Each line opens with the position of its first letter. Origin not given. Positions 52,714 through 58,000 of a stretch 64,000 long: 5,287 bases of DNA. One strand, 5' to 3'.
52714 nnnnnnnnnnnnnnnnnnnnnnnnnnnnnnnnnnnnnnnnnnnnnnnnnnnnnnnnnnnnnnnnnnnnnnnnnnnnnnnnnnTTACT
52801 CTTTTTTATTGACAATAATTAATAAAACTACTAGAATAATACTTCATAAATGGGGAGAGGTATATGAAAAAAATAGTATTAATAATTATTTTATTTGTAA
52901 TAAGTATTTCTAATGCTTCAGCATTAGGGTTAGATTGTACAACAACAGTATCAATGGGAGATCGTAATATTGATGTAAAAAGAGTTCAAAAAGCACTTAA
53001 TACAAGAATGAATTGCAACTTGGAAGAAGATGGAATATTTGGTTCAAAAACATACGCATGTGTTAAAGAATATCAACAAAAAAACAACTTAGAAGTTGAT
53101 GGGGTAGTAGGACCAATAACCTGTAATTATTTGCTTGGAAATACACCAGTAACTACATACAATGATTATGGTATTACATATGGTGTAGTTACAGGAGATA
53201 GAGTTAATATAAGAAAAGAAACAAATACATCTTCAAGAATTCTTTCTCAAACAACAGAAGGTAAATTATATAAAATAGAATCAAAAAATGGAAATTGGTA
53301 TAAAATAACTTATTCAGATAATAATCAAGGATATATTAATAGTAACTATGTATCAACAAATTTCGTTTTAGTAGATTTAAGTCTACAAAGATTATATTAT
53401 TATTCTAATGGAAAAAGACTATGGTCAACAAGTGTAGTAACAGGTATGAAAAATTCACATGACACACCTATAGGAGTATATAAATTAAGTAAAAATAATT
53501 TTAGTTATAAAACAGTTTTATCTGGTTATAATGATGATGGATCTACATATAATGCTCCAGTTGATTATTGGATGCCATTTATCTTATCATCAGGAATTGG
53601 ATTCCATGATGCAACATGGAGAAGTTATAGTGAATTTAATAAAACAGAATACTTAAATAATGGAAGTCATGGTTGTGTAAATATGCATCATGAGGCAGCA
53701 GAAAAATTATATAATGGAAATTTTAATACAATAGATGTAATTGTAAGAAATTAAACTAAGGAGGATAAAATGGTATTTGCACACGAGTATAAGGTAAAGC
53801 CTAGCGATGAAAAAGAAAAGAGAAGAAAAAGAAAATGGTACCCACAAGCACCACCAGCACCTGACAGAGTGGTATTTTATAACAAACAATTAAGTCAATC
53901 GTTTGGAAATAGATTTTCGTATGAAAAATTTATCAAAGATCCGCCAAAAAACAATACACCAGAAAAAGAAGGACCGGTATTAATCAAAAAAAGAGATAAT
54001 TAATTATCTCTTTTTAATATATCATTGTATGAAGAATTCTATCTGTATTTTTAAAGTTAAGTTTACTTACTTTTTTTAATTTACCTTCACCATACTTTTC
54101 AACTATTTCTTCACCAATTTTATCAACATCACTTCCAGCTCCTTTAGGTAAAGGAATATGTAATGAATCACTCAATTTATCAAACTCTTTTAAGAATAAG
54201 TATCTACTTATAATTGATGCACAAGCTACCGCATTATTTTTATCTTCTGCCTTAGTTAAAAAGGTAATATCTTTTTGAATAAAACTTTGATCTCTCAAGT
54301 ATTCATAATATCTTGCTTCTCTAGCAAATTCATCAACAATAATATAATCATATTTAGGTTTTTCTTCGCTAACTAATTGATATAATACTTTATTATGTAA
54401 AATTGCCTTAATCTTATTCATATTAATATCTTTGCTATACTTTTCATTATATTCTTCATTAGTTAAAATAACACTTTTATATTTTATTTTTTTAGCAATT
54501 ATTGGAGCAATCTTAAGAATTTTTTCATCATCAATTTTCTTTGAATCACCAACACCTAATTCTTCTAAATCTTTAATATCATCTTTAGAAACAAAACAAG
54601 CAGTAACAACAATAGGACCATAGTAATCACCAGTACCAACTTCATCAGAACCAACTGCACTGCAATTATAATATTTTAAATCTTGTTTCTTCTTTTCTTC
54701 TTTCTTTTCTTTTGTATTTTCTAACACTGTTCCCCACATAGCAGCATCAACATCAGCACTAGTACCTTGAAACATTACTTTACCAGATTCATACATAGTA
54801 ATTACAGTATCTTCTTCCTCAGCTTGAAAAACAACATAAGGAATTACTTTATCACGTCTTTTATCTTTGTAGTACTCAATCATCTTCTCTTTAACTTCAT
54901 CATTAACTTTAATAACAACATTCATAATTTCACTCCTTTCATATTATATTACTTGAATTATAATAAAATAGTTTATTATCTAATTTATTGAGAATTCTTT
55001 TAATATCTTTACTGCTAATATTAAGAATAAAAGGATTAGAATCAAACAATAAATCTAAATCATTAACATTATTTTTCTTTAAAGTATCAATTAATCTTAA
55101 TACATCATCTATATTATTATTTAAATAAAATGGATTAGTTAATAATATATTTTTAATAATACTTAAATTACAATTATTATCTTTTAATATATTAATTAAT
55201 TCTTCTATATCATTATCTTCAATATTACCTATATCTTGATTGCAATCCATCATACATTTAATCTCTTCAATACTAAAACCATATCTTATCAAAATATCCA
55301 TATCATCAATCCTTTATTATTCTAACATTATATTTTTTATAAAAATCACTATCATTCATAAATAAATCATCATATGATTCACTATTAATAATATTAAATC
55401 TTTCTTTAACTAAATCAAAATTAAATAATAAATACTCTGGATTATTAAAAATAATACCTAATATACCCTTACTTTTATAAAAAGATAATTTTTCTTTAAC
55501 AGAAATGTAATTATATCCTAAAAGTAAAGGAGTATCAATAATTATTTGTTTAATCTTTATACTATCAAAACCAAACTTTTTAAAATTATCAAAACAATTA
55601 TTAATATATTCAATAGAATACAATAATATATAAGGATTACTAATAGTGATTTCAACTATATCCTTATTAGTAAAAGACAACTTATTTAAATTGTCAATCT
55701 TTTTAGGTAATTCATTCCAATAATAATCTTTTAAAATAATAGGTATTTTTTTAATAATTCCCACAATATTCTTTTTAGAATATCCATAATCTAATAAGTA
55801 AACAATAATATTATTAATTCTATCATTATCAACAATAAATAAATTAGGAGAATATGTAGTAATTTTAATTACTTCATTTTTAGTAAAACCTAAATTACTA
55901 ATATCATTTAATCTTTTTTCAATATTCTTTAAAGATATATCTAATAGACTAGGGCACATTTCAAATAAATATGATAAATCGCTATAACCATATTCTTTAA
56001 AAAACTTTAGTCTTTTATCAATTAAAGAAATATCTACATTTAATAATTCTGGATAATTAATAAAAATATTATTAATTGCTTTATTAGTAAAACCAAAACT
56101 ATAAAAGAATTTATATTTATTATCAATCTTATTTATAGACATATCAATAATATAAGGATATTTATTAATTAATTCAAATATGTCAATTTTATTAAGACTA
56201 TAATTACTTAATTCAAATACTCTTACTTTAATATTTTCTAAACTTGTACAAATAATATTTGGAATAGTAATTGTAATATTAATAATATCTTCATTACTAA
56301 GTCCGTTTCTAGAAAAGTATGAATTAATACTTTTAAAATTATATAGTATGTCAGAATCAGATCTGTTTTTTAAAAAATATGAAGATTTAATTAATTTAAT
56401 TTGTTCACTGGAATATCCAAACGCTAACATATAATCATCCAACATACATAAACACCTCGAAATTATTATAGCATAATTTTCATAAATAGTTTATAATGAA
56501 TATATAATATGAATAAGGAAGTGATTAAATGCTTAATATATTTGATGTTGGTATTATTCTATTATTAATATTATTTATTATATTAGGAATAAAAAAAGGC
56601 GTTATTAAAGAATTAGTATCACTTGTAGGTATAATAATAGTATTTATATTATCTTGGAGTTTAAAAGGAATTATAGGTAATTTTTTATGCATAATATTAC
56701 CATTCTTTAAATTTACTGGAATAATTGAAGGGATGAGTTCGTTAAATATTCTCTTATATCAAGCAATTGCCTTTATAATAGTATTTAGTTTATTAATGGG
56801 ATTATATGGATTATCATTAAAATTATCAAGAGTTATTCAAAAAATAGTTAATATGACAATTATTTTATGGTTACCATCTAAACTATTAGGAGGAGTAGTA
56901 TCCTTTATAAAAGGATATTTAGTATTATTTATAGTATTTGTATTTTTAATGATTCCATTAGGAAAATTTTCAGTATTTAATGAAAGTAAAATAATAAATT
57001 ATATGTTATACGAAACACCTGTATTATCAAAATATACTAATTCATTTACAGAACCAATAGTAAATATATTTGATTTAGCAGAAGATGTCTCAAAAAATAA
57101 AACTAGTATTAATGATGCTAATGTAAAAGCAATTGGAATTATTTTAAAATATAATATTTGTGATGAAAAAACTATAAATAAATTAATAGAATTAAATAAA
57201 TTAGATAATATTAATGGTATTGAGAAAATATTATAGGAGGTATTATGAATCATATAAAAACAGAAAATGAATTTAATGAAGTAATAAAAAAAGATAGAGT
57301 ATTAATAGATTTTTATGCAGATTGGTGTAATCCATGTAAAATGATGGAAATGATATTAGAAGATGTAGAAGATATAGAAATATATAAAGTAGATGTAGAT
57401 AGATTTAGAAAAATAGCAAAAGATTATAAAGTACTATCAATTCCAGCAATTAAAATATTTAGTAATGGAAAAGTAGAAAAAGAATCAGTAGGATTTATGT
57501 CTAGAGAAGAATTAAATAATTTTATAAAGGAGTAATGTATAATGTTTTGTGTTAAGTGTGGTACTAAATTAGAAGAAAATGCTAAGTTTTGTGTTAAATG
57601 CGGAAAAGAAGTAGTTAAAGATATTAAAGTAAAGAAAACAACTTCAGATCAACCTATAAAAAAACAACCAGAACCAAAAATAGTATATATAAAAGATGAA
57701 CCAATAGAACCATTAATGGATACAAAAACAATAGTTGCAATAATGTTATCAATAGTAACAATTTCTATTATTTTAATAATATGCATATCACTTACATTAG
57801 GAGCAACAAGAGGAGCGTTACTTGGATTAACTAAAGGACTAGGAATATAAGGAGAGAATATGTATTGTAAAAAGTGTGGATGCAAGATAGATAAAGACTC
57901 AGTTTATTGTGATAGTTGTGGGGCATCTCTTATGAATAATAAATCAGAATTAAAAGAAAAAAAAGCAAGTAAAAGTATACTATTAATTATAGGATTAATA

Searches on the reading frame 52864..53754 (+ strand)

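Call 10: search_protein_families(library=pfam, proteins=[window:52864-53754:+])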
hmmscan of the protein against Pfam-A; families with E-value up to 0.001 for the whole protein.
window:52864-53754:+ (296 aa): 4 families
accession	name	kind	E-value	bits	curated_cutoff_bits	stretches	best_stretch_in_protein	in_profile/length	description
PF03734.19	YkuD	-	2.4e-20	74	23.4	1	166-284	2-136/146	L,D-transpeptidase catalytic domain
PF01471.23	PG_binding_1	-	5e-13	49.5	23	1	37-86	4-53/57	Putative peptidoglycan binding domain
PF08239.17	SH3_3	-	1.9e-08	34.8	27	1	112-164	1-54/54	Bacterial SH3 domain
PF06347.19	SH3_4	-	2.1e-05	24.6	24.1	1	111-163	2-54/56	Bacterial SH3 domain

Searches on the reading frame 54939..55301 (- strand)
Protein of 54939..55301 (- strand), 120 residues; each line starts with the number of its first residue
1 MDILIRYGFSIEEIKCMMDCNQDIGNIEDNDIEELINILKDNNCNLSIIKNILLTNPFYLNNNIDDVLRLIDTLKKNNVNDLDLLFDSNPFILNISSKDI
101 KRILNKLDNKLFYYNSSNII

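Call 65: search_protein_families(library=pfam, proteins=[window:54939-55301:-])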
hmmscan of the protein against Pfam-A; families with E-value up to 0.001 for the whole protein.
window:54939-55301:- (120 aa): 1 family
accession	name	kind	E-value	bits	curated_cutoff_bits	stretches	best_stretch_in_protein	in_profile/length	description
PF02536.19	mTERF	-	7.9e-06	25.4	23.1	1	26-107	140-223/314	mTERF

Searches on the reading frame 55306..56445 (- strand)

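Call 65: search_protein_families(library=pfam, proteins=[window:55306-56445:-])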
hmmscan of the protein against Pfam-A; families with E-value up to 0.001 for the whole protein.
window:55306-56445:- (379 aa): 1 family
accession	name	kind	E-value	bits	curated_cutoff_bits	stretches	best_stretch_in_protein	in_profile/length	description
PF02536.19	mTERF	-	1.2e-44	153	23.1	4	208-358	144-296/314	mTERF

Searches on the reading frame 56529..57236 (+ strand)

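Call 65: search_protein_families(library=pfam, proteins=[window:56529-57236:+])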
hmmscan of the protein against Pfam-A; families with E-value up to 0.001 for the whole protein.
window:56529-57236:+ (235 aa): 1 family
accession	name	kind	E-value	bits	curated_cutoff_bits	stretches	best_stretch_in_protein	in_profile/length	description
PF02674.22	Colicin_V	-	3.2e-13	50.3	29.3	1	5-160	1-140/144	Colicin V production protein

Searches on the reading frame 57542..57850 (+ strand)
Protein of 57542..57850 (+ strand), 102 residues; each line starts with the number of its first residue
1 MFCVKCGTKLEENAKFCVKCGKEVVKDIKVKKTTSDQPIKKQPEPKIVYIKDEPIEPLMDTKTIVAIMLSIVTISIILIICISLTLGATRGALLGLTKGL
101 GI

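Call 65: search_protein_families(library=pfam, proteins=[window:57542-57850:+])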
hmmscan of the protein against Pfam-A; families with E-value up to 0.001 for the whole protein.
window:57542-57850:+ (102 aa): 3 families
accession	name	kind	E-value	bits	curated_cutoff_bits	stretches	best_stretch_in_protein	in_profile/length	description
PF13240.11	Zn_Ribbon_1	-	6.8e-09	35.7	25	1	2-23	1-22/23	zinc-ribbon domain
PF12773.13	DZR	-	5e-05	23.8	27.3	1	3-21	27-45/45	Double zinc ribbon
PF13248.11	Zn_ribbon_3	-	0.00022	21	27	1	3-22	5-24/26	zinc-ribbon domain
